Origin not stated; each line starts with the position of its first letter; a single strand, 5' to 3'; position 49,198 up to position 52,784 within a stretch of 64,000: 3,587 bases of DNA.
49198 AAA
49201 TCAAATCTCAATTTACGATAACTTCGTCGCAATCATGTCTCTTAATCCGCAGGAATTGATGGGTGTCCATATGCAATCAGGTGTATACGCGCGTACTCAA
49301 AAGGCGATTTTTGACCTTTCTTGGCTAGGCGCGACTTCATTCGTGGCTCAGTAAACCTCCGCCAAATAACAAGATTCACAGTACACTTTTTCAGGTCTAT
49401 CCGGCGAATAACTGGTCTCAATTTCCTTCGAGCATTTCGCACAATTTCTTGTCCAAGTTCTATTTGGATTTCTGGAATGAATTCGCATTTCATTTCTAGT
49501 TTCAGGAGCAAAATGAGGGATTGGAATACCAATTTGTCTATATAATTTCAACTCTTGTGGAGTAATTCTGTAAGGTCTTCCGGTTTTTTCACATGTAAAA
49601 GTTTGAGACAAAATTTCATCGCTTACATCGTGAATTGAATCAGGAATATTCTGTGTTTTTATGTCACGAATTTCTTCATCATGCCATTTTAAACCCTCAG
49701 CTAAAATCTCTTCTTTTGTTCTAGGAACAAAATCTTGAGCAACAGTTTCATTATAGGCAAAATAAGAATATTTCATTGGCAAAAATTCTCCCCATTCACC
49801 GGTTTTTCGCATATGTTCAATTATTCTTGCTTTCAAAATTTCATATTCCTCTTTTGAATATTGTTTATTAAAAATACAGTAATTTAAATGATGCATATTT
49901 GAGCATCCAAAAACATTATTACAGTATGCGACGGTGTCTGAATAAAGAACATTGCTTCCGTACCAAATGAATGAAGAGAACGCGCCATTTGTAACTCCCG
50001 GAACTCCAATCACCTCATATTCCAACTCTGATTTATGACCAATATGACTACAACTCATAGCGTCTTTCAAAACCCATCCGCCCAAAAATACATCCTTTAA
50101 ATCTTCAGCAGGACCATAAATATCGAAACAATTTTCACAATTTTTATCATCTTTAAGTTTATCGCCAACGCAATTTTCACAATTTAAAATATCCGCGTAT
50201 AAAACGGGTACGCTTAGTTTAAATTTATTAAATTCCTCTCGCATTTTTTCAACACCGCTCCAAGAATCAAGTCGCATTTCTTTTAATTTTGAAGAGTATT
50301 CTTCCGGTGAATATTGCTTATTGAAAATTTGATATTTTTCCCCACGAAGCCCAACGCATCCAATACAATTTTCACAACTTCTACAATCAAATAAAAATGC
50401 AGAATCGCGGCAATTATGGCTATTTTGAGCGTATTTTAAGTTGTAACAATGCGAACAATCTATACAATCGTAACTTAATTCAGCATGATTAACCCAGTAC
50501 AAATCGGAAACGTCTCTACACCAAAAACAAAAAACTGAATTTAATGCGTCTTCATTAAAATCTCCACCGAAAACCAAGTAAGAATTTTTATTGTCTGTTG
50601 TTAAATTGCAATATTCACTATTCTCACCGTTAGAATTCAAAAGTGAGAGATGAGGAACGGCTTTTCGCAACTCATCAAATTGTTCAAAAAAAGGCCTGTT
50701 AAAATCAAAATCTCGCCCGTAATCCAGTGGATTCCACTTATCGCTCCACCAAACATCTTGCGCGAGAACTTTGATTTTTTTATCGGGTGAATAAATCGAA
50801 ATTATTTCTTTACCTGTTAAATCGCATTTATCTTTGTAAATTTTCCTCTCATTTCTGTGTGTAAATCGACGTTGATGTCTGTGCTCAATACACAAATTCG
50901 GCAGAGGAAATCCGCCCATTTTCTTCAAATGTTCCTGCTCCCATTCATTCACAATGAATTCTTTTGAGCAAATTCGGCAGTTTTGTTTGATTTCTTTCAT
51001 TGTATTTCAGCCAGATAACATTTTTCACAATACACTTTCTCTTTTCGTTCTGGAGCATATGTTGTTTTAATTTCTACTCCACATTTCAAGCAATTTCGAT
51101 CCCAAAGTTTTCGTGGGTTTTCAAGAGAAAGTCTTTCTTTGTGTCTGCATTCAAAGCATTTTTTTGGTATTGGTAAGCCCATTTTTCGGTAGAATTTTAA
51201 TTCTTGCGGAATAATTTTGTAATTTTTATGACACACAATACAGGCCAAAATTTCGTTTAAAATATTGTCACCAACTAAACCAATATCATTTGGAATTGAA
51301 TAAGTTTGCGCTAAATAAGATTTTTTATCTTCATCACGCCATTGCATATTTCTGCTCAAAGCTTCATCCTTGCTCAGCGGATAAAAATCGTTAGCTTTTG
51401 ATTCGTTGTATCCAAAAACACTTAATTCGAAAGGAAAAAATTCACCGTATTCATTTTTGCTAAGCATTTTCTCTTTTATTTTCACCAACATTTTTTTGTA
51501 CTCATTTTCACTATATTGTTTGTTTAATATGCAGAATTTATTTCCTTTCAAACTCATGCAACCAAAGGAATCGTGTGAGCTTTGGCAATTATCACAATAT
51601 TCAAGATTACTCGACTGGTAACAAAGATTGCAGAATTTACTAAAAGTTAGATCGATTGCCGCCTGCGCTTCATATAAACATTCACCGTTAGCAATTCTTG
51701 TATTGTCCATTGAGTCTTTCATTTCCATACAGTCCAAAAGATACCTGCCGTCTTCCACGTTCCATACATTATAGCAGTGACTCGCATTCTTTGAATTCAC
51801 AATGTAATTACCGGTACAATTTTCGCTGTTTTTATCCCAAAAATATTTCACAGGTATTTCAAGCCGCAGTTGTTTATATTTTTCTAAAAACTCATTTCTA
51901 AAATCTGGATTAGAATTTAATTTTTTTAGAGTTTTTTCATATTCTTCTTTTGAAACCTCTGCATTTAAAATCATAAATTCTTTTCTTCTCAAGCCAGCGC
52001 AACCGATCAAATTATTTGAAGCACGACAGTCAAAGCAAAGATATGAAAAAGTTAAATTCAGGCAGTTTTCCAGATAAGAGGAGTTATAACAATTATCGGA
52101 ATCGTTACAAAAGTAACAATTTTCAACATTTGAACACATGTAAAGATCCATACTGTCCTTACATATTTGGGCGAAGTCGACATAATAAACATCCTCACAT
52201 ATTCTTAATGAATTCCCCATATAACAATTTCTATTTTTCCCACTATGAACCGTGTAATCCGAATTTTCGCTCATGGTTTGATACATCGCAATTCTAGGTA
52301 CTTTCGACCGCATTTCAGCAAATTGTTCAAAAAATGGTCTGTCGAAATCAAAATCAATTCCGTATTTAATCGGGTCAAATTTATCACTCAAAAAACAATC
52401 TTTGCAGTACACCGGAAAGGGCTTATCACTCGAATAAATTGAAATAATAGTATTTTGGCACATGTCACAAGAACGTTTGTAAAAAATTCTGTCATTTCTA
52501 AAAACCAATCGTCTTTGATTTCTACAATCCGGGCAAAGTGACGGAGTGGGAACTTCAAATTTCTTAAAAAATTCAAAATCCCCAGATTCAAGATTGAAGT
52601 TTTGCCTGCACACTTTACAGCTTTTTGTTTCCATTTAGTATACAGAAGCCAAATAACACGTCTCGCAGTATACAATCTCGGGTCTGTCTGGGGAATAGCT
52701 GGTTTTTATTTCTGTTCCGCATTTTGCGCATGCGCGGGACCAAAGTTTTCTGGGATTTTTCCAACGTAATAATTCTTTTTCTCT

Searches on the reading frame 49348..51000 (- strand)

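Call 6: search_protein_families(library=pfam, proteins=[window:49348-51000:-], max_evalue=1)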
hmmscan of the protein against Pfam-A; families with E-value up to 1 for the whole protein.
window:49348-51000:- (550 aa): 3 families
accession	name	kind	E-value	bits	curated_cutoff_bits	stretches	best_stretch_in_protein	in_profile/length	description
PF23477.1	zf_Tbcl_2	-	0.00026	21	27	1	518-546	6-34/37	Probable treble clef zinc finger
PF09606.15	Med15_N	-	0.04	14.1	24.1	1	368-400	32-64/72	ARC105/Med15 mediator subunit N-terminal KIX domain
PF13451.12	zf_Tbcl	-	0.075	13.4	24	1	7-45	6-44/48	Probable treble clef domain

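Call 7: search_protein_families(library=ncbifam, proteins=[window:49348-51000:-], max_evalue=1)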
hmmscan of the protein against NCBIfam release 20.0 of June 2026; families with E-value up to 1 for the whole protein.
window:49348-51000:- (550 aa): 1 family
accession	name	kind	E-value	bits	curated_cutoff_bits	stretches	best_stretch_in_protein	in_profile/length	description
TIGR04272.1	cxxc_cxxc_Mbark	domain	0.0034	17.1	36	1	519-546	7-34/37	CxxC-x17-CxxC domain-containing protein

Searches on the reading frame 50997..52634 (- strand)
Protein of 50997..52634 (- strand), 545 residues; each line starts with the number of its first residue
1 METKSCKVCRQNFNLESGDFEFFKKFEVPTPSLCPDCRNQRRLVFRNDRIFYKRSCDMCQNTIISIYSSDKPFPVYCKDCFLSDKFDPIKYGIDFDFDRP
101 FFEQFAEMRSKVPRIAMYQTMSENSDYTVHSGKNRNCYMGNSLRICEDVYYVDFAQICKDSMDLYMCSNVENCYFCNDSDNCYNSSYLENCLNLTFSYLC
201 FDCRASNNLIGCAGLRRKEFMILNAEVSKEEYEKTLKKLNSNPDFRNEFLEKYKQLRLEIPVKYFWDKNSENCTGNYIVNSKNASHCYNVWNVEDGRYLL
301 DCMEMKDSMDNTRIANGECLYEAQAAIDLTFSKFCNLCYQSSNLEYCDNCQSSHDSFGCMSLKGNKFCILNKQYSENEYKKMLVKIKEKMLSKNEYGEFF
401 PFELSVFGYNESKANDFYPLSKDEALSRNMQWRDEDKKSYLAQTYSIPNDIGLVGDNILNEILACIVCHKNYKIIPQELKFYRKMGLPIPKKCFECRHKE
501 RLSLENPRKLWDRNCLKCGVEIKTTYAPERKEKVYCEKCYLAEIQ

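Call 6: search_protein_families(library=pfam, proteins=[window:50997-52634:-], max_evalue=1)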
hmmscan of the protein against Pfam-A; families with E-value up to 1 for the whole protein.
window:50997-52634:- (545 aa): 5 families
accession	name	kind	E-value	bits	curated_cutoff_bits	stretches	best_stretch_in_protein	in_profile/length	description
PF23477.1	zf_Tbcl_2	-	5.9e-05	23.1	27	1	508-541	1-34/37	Probable treble clef zinc finger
PF13451.12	zf_Tbcl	-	0.00043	20.6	24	2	4-42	5-44/48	Probable treble clef domain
PF00412.28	LIM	-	0.0067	17.1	22.9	1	514-542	28-56/58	LIM domain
PF23545.1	Zn_ribbon_HMPTM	-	0.12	12.3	27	1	30-58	5-35/45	HMPTM N-terminal zinc ribbon domain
PF01099.22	Uteroglobin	-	0.14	13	24.8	1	198-256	11-65/90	Uteroglobin family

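Call 7: search_protein_families(library=ncbifam, proteins=[window:50997-52634:-], max_evalue=1)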
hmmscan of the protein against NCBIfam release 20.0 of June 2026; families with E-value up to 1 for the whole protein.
window:50997-52634:- (545 aa): 2 families
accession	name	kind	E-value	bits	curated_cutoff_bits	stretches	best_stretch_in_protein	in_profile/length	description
TIGR04272.1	cxxc_cxxc_Mbark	domain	0.0018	17.9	36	1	508-541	1-34/37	CxxC-x17-CxxC domain-containing protein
NF033433.1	NisI_immun_dup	domain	0.011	16.2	35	0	357-396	9-48/105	NisI/SpaI family lantibiotic immunity lipoprotein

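Call 13: search_solved_structures(query=window:50997-52634:-, max_evalue=1)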
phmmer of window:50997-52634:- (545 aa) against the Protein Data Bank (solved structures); distinct sequences matched with E-value up to 1: 3.
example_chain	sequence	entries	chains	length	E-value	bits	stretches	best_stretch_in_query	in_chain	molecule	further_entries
1ibi_A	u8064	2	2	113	0.0071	18.1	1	476-541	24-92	CYSTEINE-RICH PROTEIN 2 | CYSTEINE AND GLYCINE-RICH PROTEIN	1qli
1cxx_A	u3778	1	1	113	0.0084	17.9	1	476-541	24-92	CYSTEINE AND GLYCINE-RICH PROTEIN CRP2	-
1ctl_A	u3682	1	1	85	0.3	12.7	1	509-541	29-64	AVIAN CYSTEINE RICH PROTEIN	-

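Call 43: find_homologous_proteins(query=window:50997-52634:-)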
Query window:50997-52634:- (545 aa): 5148 proteins with E <= 0.001 among 7961 candidates; the best 120 are listed.
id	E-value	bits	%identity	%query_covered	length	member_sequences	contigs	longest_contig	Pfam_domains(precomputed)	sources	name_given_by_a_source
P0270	0.0e+0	1139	100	90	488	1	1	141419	-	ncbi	-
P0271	0.0e+0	1068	83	100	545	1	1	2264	-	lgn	-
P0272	2.2e-271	919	71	100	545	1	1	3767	-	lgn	-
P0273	4.1e-261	885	70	99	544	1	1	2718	PF23477.2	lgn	-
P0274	5.3e-249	845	65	100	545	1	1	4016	-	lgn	-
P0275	4.7e-246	836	66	100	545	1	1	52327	-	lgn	-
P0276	8.6e-246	835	65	99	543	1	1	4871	-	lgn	-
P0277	6.7e-245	832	65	100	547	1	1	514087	-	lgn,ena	-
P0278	3.5e-244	830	63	100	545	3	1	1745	-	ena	-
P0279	8.4e-241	818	63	99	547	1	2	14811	-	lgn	-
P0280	2.0e-240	817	64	100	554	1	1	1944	PF13451.13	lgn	-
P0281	1.1e-239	815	63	100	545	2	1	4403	-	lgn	-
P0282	1.4e-237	808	63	99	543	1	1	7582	-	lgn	-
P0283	1.7e-237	807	62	100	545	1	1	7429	-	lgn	-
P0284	2.0e-237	807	63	99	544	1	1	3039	-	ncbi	-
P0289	8.2e-235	799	62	99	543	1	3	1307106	-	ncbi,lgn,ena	ncbi:MAG: hypothetical protein AAB383_04405 [Patescibacteria group bacterium]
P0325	3.1e-160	553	46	99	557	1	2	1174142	-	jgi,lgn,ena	-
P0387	1.9e-138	481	44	100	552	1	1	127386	PF13451.13,PF23477.2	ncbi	ncbi:zinc-ribbon domain containing protein [Patescibacteria group bacterium]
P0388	2.0e-138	480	49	80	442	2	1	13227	-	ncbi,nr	ncbi:hypothetical protein COY07_02055 [Candidatus Peregrinibacteria bacterium CG_4_10_14_0_2_um_filt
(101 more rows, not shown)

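Call 56: find_encoding_contigs(protein=P0388, flank=3000, max_places=2)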
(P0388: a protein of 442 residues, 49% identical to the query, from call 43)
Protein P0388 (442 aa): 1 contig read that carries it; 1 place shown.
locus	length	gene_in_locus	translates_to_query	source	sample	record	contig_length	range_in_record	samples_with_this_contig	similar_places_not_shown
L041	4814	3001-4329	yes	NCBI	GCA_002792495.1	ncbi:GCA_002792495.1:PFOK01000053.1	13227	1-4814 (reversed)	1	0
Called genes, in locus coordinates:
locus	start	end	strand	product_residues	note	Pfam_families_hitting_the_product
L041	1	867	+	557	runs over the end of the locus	-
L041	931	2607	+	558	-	-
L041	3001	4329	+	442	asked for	-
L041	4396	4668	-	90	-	-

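Call 60: search_protein_families(library=padloc, proteins=[window:50997-52634:-], max_evalue=0.01)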
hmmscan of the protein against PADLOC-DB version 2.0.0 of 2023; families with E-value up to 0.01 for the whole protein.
window:50997-52634:- (545 aa): 0 families

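Call 64: predict_structure(alignment_id=A4)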
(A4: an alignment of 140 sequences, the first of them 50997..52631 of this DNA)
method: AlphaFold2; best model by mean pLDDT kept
length: 544 residues; sequences in the alignment: 140
mean_pLDDT: 89.1   pTM: 0.89
mean pLDDT of the five models: 89.1, 89.0, 87.8, 85.6, 82.4
residues with pLDDT >= 90: 384; 70-90: 99; 50-70: 61; < 50: 0
segments of 3 or more residues with pLDDT < 50: none
pLDDT, mean of each block of 10 residues (from residue 1): 96 96 97 97 90 95 92 94 96 98 97 86 71 69 63 60 56 54 60 78 87 90 96 92 93 92 91 93 94 96 96 94 95 96 97 98 98 98 98 97 95 93 95 82 92 95 93 88 88 86 86 97 94 95 87
secondary structure, 60 per line:
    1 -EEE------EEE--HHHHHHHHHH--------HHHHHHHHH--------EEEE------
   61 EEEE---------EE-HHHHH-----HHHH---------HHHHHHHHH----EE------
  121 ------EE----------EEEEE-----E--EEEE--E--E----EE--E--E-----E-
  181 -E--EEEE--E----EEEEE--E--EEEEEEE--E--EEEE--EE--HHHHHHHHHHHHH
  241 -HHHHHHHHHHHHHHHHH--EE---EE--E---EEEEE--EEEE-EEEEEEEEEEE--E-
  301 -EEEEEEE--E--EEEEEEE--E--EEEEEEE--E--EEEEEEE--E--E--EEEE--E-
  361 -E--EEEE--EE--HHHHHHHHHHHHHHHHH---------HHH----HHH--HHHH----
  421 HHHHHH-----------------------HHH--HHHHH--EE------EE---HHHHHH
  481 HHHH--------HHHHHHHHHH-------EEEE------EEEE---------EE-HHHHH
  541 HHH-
elements in order: E2-4 E11-13 H16-25 H34-42 E51-54 E61-64 H77-81 H87-90 H100-108 E139-143 E152-155 E185-188 E196-200 E206-212 E218-221 H228-240 H242-258 E274-278 E281-284 E286-296 E302-308 E314-320 E326-332 E338-344 E353-356 E365-368 H375-391 H413-416 H421-426 H455-459 H475-484 H493-502 E510-513 E520-523 H536-543

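Call 67: fold_search(model_id=the predicted structure, library=pdb)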
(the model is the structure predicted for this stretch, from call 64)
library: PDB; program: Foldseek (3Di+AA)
matches with E <= 10: 281; with E <= 0.001: 1
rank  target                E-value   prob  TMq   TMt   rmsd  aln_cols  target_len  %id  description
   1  4e79_A                6.4e-04  0.28  0.08  0.11  18.6       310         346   11  Structure of LpxD from Acinetobacter baumannii at 2.66A resolution (P4322 form) (released 2013-01-16)
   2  6ued                  4.3e-03  0.20  0.09  0.12  15.8       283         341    9  Apo Pseudomonas aeruginosa LpxD Structure (released 2019-11-13)
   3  5jxx_B                4.3e-03  0.14  0.08  0.13  16.6       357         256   11  Crystal structure of UDP-N-acetylglucosamine O-acyltransferase (LpxA) from Moraxella catarrhalis RH4. (released 2017-06-14)
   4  9qez_H                5.5e-03  0.38  0.09  0.17  12.6       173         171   13  Carbonic anhydrase mutant (released 2025-12-10)
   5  3pmo                  6.6e-03  0.14  0.08  0.10  17.1       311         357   10  The structure of LpxD from Pseudomonas aeruginosa at 1.3 A resolution (released 2011-07-27)
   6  9dr4                  6.9e-03  0.13  0.08  0.09  16.2       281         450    8  Crystal structure of bifunctional GlmU from Staphylococcus aureus NCTC 8325 complexed with UTP, CoA and Glc 1-P (released 2025-05-14)
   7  9qez_B                7.6e-03  0.38  0.09  0.17  12.8       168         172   11  Carbonic anhydrase mutant (released 2025-12-10)
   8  4e79_C                1.1e-02  0.10  0.08  0.10  17.8       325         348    9  Structure of LpxD from Acinetobacter baumannii at 2.66A resolution (P4322 form) (released 2013-01-16)
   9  2iu8_A                1.1e-02  0.18  0.10  0.13  17.7       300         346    7  Chlamydia trachomatis LpxD with 25mM UDPGlcNAc (Complex I) (released 2007-02-20)
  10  2iu8_C                1.1e-02  0.18  0.10  0.13  17.4       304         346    8  Chlamydia trachomatis LpxD with 25mM UDPGlcNAc (Complex I) (released 2007-02-20)
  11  4e79_B                1.2e-02  0.14  0.09  0.11  18.3       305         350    8  Structure of LpxD from Acinetobacter baumannii at 2.66A resolution (P4322 form) (released 2013-01-16)
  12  2v0j                  1.2e-02  0.12  0.08  0.09  17.0       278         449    8  Characterization of Substrate Binding and Catalysis of the Potential Antibacterial Target N-acetylglucosamine-1-phosphat (released 2008-01-15)
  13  9qez_C                1.4e-02  0.57  0.11  0.23  11.3       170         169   12  Carbonic anhydrase mutant (released 2025-12-10)
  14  9gva_BBB              1.4e-02  0.28  0.09  0.17  11.5       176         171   11  Crystal structure of the gamma carbonic anhydrase from Porphyromonas gingivalis (released 2024-12-25)
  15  6sc4_A                1.4e-02  0.44  0.09  0.20  12.1       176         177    9  Gamma-Carbonic Anhydrase from the Haloarchaeon Halobacterium sp. (released 2020-04-22)
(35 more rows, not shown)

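Call 68: fold_search(model_id=the predicted structure, library=viral)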
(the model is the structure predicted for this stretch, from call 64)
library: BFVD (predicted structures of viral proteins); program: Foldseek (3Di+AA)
matches with E <= 10: 131; with E <= 0.001: 1
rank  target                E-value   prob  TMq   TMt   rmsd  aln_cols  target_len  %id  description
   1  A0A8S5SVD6            9.9e-04  0.82  0.10  0.08  15.9       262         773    8  Baseplate protein [Myoviridae sp. ctBTH15]
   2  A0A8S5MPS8            3.0e-03  0.98  0.09  0.23  15.8       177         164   17  Putative zinc-ribbon domain protein [Siphoviridae sp. ctsIQ24]
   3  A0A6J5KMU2            3.1e-03  0.14  0.10  0.06  50.0       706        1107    7  Intramolecular chaperone auto-processing domain containing protein [uncultured Caudovirales phage]
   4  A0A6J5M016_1          5.5e-03  0.25  0.10  0.08  27.1       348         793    5  Peptidase S74 domain-containing protein [uncultured Caudovirales phage]
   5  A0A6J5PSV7            1.2e-02  0.63  0.11  0.26   9.4       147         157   14  Hexapeptide repeat [uncultured Caudovirales phage]
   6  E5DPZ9                1.4e-02  0.10  0.07  0.10  17.8       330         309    6  Mannose-1-phosphate guanyltransferase C-terminal domain-containing protein [Aeromonas phage PX29]
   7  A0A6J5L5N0            2.2e-02  0.16  0.08  0.15  12.8       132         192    8  NeuD_NnaD, sugar O-acyltransferase, sialic acid O-acetyltransferase NeuD family [uncultured Caudovirales phage]
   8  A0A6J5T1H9            3.7e-02  0.15  0.08  0.16  15.0       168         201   11  CysE Serine acetyltransferase [uncultured Caudovirales phage]
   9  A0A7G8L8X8            6.0e-02  0.08  0.06  0.10  14.4       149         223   13  (no name in the UniProt tables at hand)
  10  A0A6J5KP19            6.3e-02  0.09  0.07  0.13  13.3       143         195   15  WbbJ Acetyltransferase (Isoleucine patch superfamily) [uncultured Caudovirales phage]
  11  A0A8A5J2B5            9.7e-02  0.13  0.08  0.09  12.6       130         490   12  (no name in the UniProt tables at hand)
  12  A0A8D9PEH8            2.2e-01  0.20  0.08  0.17  22.6       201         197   14  Uncharacterized protein [Bacteriophage sp.]
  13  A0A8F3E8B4            2.4e-01  0.72  0.06  0.10  13.7        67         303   22  HNH endonuclease [Microbacterium phage Honk]
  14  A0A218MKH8            2.5e-01  0.08  0.08  0.14  10.6       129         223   10  Uncharacterized protein [uncultured virus]
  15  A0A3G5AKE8            3.2e-01  0.05  0.08  0.07  14.6       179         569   11  PglD N-terminal domain-containing protein [Solumvirus sp.]
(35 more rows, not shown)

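Call 80: find_encoding_contigs(protein=P0289, flank=9000, max_places=1)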
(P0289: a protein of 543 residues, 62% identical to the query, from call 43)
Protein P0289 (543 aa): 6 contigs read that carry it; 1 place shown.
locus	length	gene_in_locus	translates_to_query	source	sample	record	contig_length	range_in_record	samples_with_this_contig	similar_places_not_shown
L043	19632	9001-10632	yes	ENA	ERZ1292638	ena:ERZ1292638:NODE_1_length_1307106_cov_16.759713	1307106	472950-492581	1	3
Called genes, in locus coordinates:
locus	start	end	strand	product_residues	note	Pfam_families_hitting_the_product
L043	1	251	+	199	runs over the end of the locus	PF00551:Formyl_trans_N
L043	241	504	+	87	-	PF13459:Fer4_15, PF13370:Fer4_13 (weak)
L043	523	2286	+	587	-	PF01558:POR, PF02776:TPP_enzyme_N (weak), PF01855:POR_N, PF02780:Transketolase_C (weak), PF17147:PFOR_II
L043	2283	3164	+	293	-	PF02775:TPP_enzyme_C, PF12367:PFO_beta_C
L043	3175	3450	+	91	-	PF00111:Fer2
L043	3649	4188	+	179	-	-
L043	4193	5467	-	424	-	PF00483:NTP_transferase, PF01128:IspD (weak), PF12804:NTP_transf_3, PF00132:Hexapep (faint), PF25087:GMPPB_C, PF25084:LbH_EIF2B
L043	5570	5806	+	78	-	-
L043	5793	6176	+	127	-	PF01850:PIN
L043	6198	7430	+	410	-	PF07690:MFS_1, PF13347:MFS_2, PF11700:ATG22, PF07690:MFS_1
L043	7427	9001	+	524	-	-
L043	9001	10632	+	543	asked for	-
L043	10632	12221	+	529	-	-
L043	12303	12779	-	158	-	PF01936:NYN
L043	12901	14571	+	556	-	-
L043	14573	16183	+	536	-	-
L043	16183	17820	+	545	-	-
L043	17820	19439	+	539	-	-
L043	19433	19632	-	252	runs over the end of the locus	PF01978:TrmB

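Call 81: find_encoding_contigs(protein=P0325, flank=9000, max_places=1)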
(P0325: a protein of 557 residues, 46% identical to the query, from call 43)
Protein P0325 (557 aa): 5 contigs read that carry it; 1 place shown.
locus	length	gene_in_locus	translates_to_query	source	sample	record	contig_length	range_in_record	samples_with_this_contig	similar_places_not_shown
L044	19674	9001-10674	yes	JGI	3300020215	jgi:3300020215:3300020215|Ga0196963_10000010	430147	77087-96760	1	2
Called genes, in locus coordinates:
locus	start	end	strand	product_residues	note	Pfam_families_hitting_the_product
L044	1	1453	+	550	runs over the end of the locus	-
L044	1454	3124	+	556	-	-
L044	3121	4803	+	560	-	-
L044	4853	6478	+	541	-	-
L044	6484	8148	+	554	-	-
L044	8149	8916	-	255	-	PF01978:TrmB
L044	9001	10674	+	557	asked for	-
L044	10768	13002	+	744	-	PF26449:DUF8128, PF02534:T4SS-DNA_transf, PF01935:DUF87 (weak)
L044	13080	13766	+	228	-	-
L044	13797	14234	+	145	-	PF25109:HAD_PNKP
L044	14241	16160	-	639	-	PF04024:PspC, PF22571:LiaI-LiaF-TM_PspC, PF10988:DUF2807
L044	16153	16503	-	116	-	PF03551:PadR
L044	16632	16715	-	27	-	-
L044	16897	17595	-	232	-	-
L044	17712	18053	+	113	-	PF00166:Cpn10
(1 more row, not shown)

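Call 82: find_encoding_contigs(protein=P0387, flank=9000, max_places=1)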
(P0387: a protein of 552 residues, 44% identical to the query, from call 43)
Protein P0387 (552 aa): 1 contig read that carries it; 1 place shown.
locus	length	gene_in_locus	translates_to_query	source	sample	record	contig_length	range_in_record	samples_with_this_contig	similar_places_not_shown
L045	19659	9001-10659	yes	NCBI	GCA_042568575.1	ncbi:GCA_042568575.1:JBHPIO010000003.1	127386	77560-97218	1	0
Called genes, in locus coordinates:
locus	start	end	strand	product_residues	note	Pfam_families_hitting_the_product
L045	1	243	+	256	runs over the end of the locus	PF01978:TrmB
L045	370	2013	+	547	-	-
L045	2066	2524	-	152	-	PF00300:His_Phos_1 (weak)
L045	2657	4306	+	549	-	PF13451:zf_Tbcl (faint), PF23477:zf_Tbcl_2 (weak)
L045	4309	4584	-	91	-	PF13451:zf_Tbcl (weak)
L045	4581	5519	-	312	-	-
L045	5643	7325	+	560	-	-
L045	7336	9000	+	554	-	PF13451:zf_Tbcl (faint), PF23477:zf_Tbcl_2 (weak)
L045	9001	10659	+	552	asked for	PF13451:zf_Tbcl (weak), PF23477:zf_Tbcl_2 (weak)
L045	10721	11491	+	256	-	PF01978:TrmB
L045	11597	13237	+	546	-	-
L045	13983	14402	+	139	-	-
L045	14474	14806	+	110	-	-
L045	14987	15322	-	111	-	-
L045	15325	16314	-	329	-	PF00395:SLH, PF03330:DPBB_1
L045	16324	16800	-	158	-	PF13083:KH_KhpA-B, PF01424:R3H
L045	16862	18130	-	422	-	PF02096:60KD_IMP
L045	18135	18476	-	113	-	PF00825:Ribonuclease_P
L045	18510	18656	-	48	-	PF00468:Ribosomal_L34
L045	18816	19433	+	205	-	-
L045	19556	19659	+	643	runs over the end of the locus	-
